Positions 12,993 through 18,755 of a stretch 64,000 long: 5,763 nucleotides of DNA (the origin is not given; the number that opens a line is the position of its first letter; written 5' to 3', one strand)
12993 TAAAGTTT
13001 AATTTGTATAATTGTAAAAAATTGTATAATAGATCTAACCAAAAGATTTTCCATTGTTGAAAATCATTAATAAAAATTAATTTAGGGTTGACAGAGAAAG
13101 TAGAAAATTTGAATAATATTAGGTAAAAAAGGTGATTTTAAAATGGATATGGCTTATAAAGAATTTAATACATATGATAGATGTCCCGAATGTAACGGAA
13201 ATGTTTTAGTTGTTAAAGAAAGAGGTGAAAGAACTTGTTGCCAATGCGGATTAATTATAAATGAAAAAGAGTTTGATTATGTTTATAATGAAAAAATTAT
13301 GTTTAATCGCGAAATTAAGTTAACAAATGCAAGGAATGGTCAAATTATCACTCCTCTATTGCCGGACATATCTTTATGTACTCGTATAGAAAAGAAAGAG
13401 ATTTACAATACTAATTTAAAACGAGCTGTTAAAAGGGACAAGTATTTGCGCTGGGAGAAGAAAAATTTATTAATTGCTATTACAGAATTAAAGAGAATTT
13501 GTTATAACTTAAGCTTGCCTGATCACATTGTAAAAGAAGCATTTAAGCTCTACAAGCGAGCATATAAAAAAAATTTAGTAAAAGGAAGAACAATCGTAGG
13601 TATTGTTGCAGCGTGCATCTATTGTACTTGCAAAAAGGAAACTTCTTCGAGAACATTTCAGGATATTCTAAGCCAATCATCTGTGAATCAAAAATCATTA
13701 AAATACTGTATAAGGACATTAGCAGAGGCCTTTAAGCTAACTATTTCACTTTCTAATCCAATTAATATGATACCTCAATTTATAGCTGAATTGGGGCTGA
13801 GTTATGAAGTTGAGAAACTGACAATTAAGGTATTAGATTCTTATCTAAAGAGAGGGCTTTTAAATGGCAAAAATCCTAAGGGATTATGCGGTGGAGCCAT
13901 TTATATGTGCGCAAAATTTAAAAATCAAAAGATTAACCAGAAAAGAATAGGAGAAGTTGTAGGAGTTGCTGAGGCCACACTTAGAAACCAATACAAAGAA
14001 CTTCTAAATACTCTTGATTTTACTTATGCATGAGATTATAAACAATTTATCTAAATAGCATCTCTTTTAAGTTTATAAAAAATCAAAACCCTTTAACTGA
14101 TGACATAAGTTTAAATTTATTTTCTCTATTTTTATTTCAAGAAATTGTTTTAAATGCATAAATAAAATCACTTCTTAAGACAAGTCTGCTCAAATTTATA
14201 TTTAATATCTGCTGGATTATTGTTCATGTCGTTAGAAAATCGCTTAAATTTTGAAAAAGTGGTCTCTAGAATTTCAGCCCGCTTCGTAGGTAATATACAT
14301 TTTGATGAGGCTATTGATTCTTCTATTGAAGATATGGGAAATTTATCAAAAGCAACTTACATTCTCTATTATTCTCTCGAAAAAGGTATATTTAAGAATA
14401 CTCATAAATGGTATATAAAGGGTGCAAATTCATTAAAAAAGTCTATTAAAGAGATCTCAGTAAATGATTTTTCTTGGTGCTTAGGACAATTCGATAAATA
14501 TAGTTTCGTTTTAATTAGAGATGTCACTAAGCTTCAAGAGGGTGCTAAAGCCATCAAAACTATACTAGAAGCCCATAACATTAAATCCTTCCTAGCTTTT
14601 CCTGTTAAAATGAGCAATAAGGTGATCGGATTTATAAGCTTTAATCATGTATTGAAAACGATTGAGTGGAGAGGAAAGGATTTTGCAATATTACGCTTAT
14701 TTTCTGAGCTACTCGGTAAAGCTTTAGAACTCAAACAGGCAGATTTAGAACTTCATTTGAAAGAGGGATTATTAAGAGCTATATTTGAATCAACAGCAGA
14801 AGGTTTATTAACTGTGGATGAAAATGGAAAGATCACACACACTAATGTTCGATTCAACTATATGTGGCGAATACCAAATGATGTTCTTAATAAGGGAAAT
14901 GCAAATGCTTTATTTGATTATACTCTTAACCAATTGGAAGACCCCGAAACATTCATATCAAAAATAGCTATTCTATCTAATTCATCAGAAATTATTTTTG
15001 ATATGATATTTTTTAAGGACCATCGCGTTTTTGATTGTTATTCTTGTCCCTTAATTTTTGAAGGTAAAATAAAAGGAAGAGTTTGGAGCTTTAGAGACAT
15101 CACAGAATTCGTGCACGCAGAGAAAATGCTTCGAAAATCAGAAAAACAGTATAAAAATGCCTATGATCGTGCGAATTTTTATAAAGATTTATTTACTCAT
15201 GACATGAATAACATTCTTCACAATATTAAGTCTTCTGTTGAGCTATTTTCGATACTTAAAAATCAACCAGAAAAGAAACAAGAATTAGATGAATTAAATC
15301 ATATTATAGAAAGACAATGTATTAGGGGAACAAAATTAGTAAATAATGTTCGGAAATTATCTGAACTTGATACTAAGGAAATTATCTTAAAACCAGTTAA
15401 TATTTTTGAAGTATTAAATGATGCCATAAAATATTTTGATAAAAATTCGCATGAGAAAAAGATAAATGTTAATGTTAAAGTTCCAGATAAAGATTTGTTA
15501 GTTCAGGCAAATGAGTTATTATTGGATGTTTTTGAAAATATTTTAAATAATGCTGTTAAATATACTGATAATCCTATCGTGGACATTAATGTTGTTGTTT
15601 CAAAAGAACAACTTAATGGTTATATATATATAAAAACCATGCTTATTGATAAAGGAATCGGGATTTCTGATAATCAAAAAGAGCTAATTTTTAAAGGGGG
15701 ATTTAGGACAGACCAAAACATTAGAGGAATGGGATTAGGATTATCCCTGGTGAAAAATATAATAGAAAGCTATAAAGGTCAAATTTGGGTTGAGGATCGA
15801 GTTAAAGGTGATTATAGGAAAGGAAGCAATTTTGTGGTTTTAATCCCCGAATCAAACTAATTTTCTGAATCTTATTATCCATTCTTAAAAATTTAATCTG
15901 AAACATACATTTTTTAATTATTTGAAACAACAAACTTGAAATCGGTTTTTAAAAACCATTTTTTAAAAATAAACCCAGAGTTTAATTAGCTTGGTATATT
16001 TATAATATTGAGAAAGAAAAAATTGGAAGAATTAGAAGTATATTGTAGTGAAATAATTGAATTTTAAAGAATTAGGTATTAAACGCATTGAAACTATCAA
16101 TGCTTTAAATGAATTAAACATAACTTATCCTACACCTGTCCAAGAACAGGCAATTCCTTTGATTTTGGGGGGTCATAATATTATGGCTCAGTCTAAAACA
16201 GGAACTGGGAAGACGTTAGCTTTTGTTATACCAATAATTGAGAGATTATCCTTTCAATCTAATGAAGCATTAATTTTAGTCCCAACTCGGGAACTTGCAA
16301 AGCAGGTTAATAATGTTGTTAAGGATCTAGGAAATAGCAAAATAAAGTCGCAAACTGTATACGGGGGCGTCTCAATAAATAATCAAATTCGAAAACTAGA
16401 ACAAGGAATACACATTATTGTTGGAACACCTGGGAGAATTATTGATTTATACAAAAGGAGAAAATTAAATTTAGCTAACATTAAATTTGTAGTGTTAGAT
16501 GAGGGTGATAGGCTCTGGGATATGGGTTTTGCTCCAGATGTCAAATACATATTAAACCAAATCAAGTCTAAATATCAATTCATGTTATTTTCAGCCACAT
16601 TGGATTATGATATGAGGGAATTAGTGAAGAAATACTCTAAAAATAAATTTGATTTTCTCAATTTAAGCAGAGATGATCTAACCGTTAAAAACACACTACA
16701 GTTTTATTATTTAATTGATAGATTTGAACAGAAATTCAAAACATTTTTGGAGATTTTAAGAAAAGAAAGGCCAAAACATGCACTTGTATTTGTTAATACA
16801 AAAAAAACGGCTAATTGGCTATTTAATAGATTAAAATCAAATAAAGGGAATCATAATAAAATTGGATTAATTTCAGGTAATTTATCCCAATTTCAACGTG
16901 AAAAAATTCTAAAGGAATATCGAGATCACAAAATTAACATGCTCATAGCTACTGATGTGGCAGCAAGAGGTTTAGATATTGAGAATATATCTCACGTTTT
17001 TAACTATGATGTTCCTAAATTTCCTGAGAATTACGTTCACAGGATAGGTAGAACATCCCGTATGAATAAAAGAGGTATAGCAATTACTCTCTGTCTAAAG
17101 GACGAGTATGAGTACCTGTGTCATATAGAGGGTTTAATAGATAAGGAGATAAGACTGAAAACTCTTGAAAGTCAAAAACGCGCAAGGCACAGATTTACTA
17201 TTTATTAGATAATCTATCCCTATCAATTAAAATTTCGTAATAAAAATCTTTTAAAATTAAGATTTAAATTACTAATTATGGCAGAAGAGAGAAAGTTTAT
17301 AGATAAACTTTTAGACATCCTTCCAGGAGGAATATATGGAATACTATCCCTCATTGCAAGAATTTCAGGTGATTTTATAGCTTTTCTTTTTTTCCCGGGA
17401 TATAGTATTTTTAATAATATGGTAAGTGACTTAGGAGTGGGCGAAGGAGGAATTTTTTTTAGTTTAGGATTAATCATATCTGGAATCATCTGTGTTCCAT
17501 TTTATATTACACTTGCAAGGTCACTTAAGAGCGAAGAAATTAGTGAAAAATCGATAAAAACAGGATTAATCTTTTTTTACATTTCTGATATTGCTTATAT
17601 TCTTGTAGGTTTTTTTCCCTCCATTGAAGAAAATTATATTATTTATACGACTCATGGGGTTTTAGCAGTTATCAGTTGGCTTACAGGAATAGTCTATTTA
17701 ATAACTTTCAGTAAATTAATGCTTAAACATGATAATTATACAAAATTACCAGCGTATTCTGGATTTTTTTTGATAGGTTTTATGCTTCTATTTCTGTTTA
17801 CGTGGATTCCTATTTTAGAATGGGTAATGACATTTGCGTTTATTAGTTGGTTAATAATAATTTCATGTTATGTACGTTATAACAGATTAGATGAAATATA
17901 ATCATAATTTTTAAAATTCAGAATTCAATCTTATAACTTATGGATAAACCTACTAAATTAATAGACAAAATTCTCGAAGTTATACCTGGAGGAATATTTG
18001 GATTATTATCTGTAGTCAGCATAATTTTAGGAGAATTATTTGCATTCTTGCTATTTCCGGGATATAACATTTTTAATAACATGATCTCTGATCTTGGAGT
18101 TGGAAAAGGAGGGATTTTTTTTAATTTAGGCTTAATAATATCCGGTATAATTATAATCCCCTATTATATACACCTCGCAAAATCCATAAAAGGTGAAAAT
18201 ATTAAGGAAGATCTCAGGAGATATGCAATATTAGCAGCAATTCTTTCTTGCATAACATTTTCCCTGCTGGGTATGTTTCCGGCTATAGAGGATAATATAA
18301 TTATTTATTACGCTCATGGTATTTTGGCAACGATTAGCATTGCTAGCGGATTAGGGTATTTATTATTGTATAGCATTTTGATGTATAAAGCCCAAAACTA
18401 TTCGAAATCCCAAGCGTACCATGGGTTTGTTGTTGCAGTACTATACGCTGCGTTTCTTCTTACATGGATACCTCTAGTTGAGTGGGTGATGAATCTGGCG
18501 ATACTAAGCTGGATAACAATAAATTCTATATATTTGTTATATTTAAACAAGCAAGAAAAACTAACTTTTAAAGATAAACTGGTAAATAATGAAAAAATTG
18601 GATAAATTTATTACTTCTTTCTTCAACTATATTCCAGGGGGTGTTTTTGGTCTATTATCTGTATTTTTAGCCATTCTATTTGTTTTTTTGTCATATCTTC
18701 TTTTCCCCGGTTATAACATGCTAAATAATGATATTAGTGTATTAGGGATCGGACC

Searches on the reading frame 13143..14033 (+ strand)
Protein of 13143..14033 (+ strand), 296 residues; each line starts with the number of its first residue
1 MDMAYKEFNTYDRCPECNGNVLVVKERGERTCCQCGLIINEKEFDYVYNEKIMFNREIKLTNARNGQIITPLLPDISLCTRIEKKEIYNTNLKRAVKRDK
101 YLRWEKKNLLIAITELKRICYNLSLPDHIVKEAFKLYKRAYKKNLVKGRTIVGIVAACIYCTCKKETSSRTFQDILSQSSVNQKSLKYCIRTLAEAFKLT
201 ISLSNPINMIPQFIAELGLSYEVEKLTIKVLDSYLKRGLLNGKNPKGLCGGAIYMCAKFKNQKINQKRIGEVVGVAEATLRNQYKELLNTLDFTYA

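Call 17: search_protein_families(library=pfam, proteins=[window:13143-14033:+])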
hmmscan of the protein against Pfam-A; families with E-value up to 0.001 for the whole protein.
window:13143-14033:+ (296 aa): 5 families
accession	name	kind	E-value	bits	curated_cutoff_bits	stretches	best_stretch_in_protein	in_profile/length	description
PF00382.24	TFIIB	-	3.5e-39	133.2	23.6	2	107-195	3-91/92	Transcription factor TFIIB repeat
PF00134.28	Cyclin_N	-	9.9e-07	29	23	0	207-293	35-124/127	Cyclin, N-terminal domain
PF01857.25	RB_B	-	2.8e-06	27.8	26.9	1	107-180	8-83/144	Retinoblastoma-associated protein B domain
PF08271.17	Zn_Ribbon_TF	-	0.00029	20.8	29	1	13-45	2-35/43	TFIIB zinc-binding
PF08792.16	A2L_zn_ribbon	-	0.00066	19.7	22.9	1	14-38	6-30/33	A2L zinc ribbon domain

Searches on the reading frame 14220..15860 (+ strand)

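Call 17: search_protein_families(library=pfam, proteins=[window:14220-15860:+])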
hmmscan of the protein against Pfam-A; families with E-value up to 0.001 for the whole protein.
window:14220-15860:+ (546 aa): 4 families
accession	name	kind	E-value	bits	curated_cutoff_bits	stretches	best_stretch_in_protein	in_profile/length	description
PF02518.31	HATPase_c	-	1.6e-17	64.4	26.4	1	433-544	5-109/111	Histidine kinase-, DNA gyrase B-, and HSP90-like ATPase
PF00512.31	HisKA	-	0.00054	20.4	26.9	1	326-385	10-65/66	His Kinase A (phospho-acceptor) domain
PF01590.32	GAF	-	0.00056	20.9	22.4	0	113-169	79-133/133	GAF domain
PF12860.13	PAS_7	-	0.00077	20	27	0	190-301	2-114/115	PAS fold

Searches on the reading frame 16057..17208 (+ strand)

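Call 17: search_protein_families(library=pfam, proteins=[window:16057-17208:+])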
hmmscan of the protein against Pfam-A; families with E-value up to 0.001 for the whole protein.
window:16057-17208:+ (383 aa): 3 families
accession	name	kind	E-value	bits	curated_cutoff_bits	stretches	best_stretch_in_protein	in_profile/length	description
PF00270.35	DEAD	-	2.1e-51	174.4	26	1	26-186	1-164/167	DEAD/DEAH box helicase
PF00271.37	Helicase_C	-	1.5e-30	106.1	23.5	1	225-336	1-109/110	Helicase conserved C-terminal domain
PF04851.21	ResIII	-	6.3e-13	49.4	22.5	1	26-182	5-162/164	Type III restriction enzyme, res subunit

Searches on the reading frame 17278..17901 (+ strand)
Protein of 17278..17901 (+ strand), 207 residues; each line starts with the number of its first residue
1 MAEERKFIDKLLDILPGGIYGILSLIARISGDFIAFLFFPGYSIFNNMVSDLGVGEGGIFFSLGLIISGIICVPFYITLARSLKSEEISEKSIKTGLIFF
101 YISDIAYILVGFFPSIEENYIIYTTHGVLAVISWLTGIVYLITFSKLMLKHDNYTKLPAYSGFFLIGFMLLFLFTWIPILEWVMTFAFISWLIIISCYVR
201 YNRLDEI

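Call 17: search_protein_families(library=pfam, proteins=[window:17278-17901:+])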
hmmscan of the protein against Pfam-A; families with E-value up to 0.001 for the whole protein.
window:17278-17901:+ (207 aa): 1 family
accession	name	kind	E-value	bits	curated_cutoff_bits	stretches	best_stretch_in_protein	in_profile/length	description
PF06197.19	DUF998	-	1.2e-11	45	30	1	29-195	8-181/184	Protein of unknown function (DUF998)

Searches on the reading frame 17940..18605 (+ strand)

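Call 18: search_protein_families(library=pfam, proteins=[window:17940-18605:+])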
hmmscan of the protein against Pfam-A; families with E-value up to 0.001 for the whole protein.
window:17940-18605:+ (221 aa): 1 family
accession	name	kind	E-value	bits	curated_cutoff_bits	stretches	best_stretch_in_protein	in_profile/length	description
PF06197.19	DUF998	-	1.5e-08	34.9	30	1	25-193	4-179/184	Protein of unknown function (DUF998)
